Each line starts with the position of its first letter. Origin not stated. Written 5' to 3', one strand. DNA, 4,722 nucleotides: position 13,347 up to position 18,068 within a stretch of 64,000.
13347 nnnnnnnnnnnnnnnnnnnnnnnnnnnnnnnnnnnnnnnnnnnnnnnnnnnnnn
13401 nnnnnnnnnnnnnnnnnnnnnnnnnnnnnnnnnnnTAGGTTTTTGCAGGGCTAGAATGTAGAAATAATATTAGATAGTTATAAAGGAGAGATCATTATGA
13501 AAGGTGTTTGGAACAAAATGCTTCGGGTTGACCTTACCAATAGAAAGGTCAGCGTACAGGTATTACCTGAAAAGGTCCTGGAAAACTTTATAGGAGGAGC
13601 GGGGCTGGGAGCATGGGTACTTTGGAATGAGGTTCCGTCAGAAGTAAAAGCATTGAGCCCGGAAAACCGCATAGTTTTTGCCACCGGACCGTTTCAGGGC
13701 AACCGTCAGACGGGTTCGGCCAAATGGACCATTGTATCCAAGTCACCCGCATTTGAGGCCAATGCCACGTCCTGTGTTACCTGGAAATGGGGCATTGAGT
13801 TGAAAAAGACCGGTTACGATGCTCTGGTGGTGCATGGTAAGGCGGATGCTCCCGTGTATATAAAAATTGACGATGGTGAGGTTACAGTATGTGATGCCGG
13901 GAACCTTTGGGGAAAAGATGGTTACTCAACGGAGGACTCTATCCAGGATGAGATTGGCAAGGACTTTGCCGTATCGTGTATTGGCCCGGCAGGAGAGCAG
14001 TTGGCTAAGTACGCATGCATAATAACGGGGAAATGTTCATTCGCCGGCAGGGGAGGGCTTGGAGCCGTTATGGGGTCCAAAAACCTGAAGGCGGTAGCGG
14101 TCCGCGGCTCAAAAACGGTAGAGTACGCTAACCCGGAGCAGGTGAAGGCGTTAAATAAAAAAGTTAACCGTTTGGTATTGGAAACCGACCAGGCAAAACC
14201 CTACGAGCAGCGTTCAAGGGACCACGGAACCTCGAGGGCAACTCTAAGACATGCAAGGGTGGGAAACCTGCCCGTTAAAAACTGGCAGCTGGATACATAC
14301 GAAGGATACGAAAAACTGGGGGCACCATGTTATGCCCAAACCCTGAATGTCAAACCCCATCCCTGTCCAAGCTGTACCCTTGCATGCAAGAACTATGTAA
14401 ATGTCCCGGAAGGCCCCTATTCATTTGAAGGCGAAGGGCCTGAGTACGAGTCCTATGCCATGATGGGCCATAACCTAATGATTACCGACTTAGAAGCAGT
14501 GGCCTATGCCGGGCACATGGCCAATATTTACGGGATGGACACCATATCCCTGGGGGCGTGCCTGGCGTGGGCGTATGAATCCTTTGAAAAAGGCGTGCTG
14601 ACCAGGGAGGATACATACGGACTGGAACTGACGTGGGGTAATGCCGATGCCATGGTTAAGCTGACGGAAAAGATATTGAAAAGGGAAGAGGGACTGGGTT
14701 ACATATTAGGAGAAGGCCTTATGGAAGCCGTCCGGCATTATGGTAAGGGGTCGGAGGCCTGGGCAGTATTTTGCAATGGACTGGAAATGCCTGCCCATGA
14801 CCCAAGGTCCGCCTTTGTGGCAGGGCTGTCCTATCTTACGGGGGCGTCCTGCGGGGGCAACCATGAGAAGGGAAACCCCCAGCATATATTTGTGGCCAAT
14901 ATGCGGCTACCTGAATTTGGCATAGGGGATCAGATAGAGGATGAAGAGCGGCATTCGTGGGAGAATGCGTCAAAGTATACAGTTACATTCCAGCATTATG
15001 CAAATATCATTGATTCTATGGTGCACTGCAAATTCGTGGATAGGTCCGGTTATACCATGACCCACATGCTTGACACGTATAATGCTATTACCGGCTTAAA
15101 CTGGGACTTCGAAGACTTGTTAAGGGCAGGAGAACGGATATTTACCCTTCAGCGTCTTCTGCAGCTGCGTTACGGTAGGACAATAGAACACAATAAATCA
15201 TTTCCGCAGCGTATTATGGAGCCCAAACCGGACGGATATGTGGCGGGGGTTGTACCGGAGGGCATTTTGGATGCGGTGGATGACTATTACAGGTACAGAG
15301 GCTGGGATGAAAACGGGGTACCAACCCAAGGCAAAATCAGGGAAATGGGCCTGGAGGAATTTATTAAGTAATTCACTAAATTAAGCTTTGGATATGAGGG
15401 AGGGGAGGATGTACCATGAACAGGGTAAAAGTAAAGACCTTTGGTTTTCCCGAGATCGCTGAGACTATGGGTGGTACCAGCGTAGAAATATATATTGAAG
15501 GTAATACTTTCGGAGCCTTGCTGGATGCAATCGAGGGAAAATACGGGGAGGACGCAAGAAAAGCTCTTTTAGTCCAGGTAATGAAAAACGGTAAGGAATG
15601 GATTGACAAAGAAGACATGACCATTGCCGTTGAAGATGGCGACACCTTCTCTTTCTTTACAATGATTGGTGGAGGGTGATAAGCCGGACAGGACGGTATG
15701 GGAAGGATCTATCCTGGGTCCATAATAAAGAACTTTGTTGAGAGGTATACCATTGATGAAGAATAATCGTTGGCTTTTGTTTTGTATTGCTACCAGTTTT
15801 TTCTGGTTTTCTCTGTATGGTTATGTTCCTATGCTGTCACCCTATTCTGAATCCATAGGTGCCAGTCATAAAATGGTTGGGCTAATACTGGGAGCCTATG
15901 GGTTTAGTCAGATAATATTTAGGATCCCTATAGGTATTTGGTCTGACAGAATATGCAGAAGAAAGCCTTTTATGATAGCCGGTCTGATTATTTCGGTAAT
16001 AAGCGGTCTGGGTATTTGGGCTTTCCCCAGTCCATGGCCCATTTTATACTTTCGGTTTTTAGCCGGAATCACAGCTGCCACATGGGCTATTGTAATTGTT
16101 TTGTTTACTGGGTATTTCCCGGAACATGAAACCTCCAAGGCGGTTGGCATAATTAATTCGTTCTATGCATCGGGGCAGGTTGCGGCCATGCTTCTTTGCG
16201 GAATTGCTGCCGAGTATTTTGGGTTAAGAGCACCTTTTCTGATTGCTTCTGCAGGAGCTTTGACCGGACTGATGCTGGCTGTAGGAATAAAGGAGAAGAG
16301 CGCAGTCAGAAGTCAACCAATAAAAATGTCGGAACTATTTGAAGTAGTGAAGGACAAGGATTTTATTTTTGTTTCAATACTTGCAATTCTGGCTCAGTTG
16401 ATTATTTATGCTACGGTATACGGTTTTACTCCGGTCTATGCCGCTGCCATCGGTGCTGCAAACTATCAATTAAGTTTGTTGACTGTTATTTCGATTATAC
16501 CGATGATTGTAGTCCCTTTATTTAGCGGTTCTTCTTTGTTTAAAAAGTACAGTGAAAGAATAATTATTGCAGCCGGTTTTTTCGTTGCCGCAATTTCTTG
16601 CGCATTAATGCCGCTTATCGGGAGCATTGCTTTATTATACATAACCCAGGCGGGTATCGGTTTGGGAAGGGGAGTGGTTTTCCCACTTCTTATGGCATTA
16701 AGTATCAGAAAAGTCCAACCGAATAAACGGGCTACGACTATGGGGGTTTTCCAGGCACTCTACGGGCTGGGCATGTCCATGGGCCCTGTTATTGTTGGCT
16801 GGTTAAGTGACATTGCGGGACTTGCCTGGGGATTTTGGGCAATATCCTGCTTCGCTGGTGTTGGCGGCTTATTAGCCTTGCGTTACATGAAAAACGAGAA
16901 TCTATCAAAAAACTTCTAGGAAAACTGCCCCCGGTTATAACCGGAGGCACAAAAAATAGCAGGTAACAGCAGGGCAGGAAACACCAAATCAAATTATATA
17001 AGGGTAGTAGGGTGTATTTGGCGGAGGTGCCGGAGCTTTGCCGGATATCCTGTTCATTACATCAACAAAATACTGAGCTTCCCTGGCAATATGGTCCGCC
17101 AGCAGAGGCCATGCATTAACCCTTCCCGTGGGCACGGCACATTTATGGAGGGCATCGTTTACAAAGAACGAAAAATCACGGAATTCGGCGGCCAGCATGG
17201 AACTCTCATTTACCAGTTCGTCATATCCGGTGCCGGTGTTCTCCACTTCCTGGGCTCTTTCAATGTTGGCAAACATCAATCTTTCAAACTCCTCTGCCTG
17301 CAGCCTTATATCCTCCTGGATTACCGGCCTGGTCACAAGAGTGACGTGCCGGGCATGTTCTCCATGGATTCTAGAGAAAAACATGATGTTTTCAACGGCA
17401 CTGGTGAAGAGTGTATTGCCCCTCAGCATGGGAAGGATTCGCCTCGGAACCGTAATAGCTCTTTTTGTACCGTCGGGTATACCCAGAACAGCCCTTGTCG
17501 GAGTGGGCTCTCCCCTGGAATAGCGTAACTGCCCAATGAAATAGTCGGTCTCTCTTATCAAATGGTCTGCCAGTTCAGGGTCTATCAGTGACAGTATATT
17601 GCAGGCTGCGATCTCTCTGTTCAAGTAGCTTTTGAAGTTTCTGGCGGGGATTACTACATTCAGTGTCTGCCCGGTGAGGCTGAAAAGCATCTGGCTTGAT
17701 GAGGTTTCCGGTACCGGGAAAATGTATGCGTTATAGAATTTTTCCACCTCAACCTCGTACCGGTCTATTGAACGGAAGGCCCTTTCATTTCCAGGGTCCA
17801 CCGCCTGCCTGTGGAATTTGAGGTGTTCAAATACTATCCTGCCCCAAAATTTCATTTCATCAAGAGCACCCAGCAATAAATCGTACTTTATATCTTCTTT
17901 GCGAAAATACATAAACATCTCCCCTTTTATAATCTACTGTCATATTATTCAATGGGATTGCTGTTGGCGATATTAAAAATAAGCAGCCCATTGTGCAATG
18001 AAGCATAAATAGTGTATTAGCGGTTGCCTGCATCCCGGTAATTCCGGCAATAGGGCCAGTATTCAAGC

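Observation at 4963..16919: PrpR-type sigma-54 activator controlling a dehydratase / TAXI-TRAP / tungsten AOR / MoaD cluster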

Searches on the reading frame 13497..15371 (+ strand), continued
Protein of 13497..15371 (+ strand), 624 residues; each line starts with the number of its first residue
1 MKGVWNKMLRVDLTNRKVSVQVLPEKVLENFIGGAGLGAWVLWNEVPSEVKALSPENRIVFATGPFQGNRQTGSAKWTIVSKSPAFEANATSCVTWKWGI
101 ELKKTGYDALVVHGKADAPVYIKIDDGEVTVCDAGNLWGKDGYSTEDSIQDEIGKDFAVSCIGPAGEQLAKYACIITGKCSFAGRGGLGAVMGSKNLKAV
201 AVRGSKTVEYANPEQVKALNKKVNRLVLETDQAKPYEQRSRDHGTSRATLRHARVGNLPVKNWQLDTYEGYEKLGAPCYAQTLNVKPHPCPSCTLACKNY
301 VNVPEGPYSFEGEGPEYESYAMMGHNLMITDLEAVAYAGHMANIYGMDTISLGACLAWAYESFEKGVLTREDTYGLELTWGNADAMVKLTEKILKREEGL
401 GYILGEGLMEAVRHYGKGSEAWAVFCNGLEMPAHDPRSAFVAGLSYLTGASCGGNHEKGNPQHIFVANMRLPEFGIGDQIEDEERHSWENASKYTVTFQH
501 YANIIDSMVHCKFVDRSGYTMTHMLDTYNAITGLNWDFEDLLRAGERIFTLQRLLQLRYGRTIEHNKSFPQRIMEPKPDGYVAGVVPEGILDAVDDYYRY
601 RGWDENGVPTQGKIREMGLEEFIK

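Call 59: search_solved_structures(query=window:13497-15371:+, max_evalue=1e-90, show_alignments=1)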
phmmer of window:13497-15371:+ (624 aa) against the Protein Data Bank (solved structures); distinct sequences matched with E-value up to 1e-90: 3.
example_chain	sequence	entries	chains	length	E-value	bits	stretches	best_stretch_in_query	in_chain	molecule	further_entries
1aor_A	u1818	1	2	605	4.8e-100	338.9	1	1-622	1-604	ALDEHYDE FERREDOXIN OXIDOREDUCTASE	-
9mqx_D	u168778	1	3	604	4.4e-96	325.8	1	3-621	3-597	Aldehyde:ferredoxin oxidoreductase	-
9g7j_A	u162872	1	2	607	1.1e-94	321.2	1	3-623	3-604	Aldehyde ferredoxin oxidoreductase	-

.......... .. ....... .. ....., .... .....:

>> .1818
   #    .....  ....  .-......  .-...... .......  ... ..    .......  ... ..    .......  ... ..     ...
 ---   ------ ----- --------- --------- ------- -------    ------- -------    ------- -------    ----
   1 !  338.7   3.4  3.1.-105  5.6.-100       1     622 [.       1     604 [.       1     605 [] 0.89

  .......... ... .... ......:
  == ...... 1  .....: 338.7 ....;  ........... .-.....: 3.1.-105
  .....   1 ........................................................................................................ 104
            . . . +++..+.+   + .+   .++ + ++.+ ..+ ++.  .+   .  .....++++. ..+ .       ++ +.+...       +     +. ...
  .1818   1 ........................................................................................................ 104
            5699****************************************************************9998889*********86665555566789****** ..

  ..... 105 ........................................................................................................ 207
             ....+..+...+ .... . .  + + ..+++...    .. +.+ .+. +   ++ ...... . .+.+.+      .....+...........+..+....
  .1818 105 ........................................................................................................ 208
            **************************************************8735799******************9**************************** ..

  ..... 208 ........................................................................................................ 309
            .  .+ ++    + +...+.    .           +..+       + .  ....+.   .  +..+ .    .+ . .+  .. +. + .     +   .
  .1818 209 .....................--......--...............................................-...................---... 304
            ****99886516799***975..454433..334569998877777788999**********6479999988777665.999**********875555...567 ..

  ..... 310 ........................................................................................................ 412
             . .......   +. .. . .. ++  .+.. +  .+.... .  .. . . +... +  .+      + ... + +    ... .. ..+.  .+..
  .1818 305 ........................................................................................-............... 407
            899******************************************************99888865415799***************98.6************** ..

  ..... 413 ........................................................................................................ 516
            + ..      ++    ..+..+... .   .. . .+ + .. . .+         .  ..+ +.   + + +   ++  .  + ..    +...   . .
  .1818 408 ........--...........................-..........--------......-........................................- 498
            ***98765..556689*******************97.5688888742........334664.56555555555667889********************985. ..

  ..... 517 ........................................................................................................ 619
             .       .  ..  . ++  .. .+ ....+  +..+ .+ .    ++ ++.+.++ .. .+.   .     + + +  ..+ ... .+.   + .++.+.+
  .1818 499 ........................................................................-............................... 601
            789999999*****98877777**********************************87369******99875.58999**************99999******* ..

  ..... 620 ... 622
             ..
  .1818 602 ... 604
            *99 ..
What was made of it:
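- Checked: It aligns end to end with P. furiosus AOR 1aor (call 59).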

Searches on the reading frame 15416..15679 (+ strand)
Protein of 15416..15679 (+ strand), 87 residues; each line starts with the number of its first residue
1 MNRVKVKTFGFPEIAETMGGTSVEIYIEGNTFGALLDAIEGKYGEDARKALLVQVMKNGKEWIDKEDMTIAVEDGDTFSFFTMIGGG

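Call 4: search_protein_families(library=pfam, proteins=[window:15416-15679:+])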
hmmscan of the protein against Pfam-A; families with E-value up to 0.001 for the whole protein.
window:15416-15679:+ (87 aa): 1 family
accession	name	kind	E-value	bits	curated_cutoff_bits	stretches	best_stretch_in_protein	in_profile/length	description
PF02597.26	ThiS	-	8e-05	23.5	22.5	1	15-87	8-76/76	ThiS family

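Call 5: search_protein_families(library=ncbifam, proteins=[window:15416-15679:+])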
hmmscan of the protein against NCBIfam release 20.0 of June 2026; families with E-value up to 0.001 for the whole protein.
window:15416-15679:+ (87 aa): 2 families
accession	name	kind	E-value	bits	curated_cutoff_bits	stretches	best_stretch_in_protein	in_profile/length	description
TIGR01687.1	moaD_arch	subfamily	9.2e-08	32.5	49.5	1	4-87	1-88/88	MoaD family protein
NF041918.1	SAMP1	equivalog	1.8e-06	28.4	60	1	11-87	6-91/91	ubiquitin-like small modifier protein 1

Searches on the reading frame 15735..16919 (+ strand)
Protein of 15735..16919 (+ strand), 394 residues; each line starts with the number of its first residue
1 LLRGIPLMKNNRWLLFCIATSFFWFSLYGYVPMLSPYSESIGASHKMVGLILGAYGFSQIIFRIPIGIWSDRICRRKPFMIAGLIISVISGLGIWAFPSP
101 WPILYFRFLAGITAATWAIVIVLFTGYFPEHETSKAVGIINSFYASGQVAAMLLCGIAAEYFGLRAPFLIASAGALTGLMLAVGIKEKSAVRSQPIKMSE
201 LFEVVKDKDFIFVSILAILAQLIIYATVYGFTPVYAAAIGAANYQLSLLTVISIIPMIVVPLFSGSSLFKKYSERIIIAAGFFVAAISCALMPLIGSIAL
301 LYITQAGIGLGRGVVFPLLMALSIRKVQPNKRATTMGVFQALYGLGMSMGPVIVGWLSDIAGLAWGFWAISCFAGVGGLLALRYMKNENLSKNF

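Call 4: search_protein_families(library=pfam, proteins=[window:15735-16919:+])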
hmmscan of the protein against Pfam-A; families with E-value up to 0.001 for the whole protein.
window:15735-16919:+ (394 aa): 4 families
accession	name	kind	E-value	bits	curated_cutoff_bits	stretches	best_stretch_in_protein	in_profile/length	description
PF07690.21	MFS_1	-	4.2e-49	167.8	33.4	2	17-237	2-230/347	Major Facilitator Superfamily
PF12832.13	MFS_1_like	-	9.8e-14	51.6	25.2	1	22-367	9-371/373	MFS_1 like family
PF06779.20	MFS_4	-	3.7e-09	36.8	26.3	2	231-362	214-343/364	Uncharacterised MFS-type transporter YbfB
PF00083.30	Sugar_tr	-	9e-07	28.5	22.3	1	32-123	32-125/452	Sugar (and other) transporter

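Call 5: search_protein_families(library=ncbifam, proteins=[window:15735-16919:+])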
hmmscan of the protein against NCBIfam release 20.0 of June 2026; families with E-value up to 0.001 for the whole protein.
window:15735-16919:+ (394 aa): 36 families (the best 25 are shown)
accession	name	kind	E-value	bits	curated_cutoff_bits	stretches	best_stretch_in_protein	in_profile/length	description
TIGR00880.1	2_A_01_02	superfamily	6.9e-26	91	131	2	49-181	1-133/141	multidrug resistance protein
NF012174.0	tet_MFS_A_B_C_D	equivalog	2e-20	72.9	475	2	46-226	40-217/382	Tet(A)/Tet(B)/Tet(C) family tetracycline efflux MFS transporter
NF045488.1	tet_MFS_62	exception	6.5e-16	58.4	775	2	47-201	41-194/385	tetracycline efflux MFS transporter Tet(62)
NF053757.1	BclibactTpBcbE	equivalog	3.3e-15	55.9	600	1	31-388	22-392/394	bacillibactin exporter BcbE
TIGR00893.1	2A0114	subfamily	3.7e-15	55.8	395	2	41-187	24-171/399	D-galactonate transporter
NF047574.1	opine_export_Sa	equivalog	2.9e-14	52.9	235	1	22-371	16-374/388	staphylopine family metallophore export MFS transporter CntE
NF012187.0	tet_MFS_E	exception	4.6e-14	52.3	820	1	48-183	43-174/405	tetracycline efflux MFS transporter Tet(E)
NF012191.0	tet_MFS_C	exception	7.8e-12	44.8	850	2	38-187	38-183/396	tetracycline efflux MFS transporter Tet(C)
NF045684.1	tet_MFS_65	exception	1.5e-10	40.9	800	1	46-185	35-172/383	tetracycline efflux MFS transporter Tet(65)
NF012194.0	tet_MFS_J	exception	1.5e-10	40.6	870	1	48-172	43-165/398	tetracycline efflux MFS transporter Tet(J)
TIGR00900.1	2A0121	subfamily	2.8e-10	40.1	319.6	1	42-361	30-363/364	H+ Antiporter protein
NF045486.1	tet_MFS_30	exception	4.4e-10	39.3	730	1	47-353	42-352/392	tetracycline efflux MFS transporter Tet(30)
TIGR00894.1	2A0114euk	subfamily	5.5e-10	38.4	626.45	2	44-174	74-208/465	Na(+)-dependent inorganic phosphate cotransporter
NF012207.0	tet_MFS_H_J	exception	7.6e-10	38.4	700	1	43-176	40-169/392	Tet(H)/Tet(J) family tetracycline efflux MFS transporter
NF002921.0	PRK03545.1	equivalog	1.2e-09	37.6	401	1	13-376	13-375/396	sugar transporter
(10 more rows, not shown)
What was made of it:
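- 15735..16919 (+): MFS transporter. Its membership of the operon and its role are uncertain; the likely start is the ATG at 15756. Calls 4 and 5: only generic MFS hits.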

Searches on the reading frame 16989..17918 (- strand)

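Call 4: search_protein_families(library=pfam, proteins=[window:16989-17918:-])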
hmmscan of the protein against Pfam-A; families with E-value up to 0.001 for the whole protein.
window:16989-17918:- (309 aa): 1 family
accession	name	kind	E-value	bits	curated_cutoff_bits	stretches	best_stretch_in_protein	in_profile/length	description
PF11155.13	DUF2935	-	9.4e-31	107.3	24.4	2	18-131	3-120/121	Domain of unknown function (DUF2935)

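Call 5: search_protein_families(library=ncbifam, proteins=[window:16989-17918:-])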
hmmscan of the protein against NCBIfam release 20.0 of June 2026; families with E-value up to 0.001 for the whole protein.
window:16989-17918:- (309 aa): 0 families
